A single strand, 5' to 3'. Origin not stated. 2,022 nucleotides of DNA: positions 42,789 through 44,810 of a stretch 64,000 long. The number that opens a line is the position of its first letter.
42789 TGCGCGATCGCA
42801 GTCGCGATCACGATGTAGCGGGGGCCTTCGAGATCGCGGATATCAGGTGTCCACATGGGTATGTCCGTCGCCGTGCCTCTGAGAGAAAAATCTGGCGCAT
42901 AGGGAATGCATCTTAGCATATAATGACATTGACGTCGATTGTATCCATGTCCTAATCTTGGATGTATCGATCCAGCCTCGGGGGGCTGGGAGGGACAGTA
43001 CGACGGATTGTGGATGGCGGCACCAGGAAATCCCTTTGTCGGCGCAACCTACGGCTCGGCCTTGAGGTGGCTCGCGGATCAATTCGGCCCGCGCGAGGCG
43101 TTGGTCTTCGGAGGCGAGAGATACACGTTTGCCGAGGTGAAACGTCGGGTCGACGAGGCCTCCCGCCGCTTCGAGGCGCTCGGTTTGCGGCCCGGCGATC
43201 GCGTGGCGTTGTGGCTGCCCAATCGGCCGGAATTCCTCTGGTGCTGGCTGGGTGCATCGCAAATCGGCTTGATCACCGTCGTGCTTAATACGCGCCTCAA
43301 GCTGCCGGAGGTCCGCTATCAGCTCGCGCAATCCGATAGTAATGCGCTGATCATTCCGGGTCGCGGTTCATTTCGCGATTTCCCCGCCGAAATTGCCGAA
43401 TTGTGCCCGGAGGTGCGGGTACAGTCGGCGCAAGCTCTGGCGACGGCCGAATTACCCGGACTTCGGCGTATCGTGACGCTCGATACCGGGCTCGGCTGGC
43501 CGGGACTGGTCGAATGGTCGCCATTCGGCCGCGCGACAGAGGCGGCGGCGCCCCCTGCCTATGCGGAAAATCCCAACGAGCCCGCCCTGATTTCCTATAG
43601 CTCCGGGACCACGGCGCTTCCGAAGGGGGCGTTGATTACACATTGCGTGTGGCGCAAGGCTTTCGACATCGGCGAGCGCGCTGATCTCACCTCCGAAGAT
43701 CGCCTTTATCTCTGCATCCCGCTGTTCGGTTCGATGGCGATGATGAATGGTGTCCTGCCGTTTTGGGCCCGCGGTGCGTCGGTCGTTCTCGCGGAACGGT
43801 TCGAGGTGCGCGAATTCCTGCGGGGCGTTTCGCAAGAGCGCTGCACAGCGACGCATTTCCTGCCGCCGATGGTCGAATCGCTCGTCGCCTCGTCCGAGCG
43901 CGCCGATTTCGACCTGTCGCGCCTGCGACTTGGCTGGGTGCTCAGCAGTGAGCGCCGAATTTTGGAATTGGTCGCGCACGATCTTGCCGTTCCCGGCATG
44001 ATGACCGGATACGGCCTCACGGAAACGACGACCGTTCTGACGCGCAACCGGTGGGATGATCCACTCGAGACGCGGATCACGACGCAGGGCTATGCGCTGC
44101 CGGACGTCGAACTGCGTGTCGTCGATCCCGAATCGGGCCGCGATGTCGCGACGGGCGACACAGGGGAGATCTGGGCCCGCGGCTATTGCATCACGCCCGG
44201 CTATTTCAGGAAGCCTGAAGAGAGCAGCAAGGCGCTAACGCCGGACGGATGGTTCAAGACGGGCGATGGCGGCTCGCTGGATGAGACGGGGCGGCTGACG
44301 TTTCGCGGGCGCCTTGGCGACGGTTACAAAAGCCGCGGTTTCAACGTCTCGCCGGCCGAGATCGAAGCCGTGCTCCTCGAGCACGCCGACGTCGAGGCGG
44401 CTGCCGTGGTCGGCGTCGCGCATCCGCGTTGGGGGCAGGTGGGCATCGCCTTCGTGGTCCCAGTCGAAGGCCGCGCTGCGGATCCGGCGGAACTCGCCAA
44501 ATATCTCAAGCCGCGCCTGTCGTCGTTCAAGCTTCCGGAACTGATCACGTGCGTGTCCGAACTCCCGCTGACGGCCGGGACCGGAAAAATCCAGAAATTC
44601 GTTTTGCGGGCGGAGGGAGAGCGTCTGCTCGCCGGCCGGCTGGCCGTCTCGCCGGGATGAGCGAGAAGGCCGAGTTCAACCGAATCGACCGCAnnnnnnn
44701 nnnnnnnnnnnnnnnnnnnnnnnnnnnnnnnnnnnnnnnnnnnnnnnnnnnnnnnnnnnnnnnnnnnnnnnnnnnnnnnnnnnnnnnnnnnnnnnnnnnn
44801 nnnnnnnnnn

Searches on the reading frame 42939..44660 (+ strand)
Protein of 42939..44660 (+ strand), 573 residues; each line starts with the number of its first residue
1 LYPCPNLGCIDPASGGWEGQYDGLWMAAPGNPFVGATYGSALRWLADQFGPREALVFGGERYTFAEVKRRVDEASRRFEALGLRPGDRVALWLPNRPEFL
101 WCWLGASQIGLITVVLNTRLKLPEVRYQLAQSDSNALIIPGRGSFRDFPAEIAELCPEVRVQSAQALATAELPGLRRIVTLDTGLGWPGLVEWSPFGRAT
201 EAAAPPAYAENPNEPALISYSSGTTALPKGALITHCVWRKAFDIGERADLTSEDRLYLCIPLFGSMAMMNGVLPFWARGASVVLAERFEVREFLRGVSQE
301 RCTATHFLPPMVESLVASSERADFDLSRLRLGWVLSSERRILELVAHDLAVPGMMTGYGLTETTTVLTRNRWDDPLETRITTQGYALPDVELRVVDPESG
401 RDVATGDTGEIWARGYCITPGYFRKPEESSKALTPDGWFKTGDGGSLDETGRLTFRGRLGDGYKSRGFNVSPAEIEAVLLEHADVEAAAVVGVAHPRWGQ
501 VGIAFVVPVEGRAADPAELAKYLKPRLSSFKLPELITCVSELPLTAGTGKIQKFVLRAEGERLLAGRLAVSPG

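Call 5: search_protein_families(library=pfam, proteins=[window:42939-44660:+])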
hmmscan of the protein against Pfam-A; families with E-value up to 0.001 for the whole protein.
window:42939-44660:+ (573 aa): 2 families
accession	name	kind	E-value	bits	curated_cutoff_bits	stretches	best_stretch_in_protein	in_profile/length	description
PF00501.34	AMP-binding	-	1e-71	242.2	29.9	1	44-423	3-384/384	AMP-binding enzyme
PF13193.12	AMP-binding_C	-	1.5e-17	64.7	24.5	1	474-546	1-73/76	AMP-binding enzyme C-terminal domain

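Call 12: search_protein_families(library=ncbifam, proteins=[window:42939-44660:+], max_evalue=0.00001)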
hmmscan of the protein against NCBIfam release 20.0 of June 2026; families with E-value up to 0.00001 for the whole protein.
window:42939-44660:+ (573 aa): 104 families (the best 25 are shown)
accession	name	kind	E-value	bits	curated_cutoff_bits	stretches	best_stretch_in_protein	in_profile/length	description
NF009233.0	PRK12583.1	subfamily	7.6e-102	341.5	832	1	31-559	13-549/558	fatty acid CoA ligase family protein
NF005801.1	PRK07656.1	equivalog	5.7e-98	328.7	657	1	40-557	5-500/500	FadD3 family acyl-CoA ligase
NF004837.0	PRK06187.1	subfamily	1.4e-97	327.2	476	1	37-559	9-521/531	long-chain-fatty-acid--CoA ligase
NF004808.0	PRK06155.1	equivalog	6e-82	275.6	722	1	39-560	24-522/542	ATP-dependent acyl-CoA ligase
NF004814.0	PRK06164.1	equivalog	2.5e-75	254.1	677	1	61-566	35-536/540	acyl-CoA synthetase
NF006182.0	PRK08316.1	subfamily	6.9e-74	249.2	663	1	38-559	13-516/523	fatty acyl-CoA synthetase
NF006572.0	PRK09088.1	equivalog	2.2e-71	241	696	1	208-558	135-485/491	acyl-CoA synthetase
NF004114.0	PRK05605.1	equivalog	1.1e-68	231.9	766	1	47-556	45-565/575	long-chain-fatty-acid--CoA ligase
NF004822.0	PRK06178.1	equivalog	1.9e-67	228.1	782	1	32-559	33-566/571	acyl-CoA synthetase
NF002966.0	PRK03640.1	equivalog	4.2e-66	223.5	556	2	214-559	142-479/483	o-succinylbenzoate--CoA ligase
NF005702.0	PRK07514.1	subfamily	5.1e-66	223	558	1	58-561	26-501/506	malonyl-CoA synthase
NF052580.1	Str24CoAsynCasG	equivalog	1.1e-65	222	750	2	200-553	175-543/548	steroid-24-oyl-CoA synthetase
NF004797.0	PRK06145.1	equivalog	2.1e-63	214.4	850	2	200-560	136-495/499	acyl-CoA synthetase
NF005676.0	PRK07470.1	equivalog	2.9e-63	214.3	774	1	41-559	25-528/544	acyl-CoA synthetase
NF004511.1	PRK05852.1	equivalog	2.4e-61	207.9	650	2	203-547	145-492/505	FadD7 family fatty acid--CoA ligase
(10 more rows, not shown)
